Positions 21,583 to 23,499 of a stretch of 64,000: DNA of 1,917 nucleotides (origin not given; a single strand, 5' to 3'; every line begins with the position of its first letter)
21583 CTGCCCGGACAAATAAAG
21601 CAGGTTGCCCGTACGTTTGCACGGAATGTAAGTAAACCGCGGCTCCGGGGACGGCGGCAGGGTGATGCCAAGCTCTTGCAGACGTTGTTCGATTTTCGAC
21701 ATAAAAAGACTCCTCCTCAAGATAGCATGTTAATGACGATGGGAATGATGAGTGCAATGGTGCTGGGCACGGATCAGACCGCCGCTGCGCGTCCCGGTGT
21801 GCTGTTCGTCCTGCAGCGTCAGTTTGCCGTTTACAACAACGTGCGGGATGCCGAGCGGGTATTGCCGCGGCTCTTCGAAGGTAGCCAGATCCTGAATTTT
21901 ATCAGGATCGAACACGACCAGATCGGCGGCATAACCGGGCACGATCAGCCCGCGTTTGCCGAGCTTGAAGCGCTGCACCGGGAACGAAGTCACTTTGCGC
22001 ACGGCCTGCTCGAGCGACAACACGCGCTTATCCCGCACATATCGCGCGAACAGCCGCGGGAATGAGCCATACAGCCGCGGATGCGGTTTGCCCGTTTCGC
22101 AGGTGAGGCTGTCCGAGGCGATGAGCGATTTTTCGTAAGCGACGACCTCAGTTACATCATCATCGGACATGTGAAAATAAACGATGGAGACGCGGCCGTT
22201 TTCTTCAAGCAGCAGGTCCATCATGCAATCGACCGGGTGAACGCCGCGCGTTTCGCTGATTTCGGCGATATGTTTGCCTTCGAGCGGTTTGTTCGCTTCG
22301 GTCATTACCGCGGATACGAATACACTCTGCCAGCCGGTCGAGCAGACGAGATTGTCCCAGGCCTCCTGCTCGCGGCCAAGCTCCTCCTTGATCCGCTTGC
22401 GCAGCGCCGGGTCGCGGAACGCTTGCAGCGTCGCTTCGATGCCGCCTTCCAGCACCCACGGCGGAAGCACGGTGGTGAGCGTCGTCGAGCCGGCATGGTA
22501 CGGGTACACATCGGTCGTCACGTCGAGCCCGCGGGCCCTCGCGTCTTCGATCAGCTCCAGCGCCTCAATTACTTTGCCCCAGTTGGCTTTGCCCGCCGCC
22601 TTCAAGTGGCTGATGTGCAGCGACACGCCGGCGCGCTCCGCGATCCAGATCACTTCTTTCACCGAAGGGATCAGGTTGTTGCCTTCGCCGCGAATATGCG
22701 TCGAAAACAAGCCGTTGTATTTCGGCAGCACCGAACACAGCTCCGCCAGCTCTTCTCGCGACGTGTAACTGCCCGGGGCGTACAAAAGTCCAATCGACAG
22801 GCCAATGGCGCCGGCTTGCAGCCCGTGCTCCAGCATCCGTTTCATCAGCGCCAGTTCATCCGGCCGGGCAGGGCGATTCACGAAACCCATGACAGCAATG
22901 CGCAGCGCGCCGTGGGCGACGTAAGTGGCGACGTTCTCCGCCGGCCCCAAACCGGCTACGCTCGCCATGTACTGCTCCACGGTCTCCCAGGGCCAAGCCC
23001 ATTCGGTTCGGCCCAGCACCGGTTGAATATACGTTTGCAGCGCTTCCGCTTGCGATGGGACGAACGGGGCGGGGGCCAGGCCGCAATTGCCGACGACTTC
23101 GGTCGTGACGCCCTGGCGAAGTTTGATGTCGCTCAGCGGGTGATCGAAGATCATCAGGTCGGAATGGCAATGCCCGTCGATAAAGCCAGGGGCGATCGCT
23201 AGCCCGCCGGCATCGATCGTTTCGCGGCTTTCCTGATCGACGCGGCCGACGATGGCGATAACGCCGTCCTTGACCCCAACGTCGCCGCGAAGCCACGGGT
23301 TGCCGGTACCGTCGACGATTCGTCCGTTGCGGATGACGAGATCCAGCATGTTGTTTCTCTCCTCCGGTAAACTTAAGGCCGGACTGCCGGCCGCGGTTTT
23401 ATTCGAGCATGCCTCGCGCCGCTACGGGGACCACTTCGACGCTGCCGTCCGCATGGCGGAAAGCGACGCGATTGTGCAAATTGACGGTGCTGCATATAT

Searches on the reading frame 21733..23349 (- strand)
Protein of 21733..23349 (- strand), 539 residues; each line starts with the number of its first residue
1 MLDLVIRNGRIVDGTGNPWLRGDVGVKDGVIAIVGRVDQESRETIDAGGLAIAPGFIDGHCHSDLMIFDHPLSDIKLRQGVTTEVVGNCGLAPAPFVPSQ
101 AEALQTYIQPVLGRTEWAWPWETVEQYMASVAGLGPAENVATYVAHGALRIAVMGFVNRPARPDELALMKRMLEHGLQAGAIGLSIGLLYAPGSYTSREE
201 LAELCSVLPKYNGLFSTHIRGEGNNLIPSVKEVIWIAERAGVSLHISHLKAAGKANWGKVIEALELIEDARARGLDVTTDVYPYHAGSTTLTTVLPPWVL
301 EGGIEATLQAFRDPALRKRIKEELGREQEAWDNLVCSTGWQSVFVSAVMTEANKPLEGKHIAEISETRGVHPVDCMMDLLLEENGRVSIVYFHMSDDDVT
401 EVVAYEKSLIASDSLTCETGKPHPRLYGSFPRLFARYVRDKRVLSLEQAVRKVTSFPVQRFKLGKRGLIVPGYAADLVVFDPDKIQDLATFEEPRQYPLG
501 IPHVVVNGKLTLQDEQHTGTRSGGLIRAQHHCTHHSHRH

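Call 53: search_protein_families(library=pfam, proteins=[window:21733-23349:-], max_evalue=0.001)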
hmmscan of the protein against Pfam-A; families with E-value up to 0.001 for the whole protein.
window:21733-23349:- (539 aa): 2 families
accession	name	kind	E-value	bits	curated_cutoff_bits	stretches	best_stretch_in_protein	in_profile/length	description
PF07969.17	Amidohydro_3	-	3.5e-28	99.8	29.7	1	43-510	1-470/472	Amidohydrolase family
PF01979.26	Amidohydro_1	-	3.7e-08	33.4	25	1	437-509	275-343/345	Amidohydrolase family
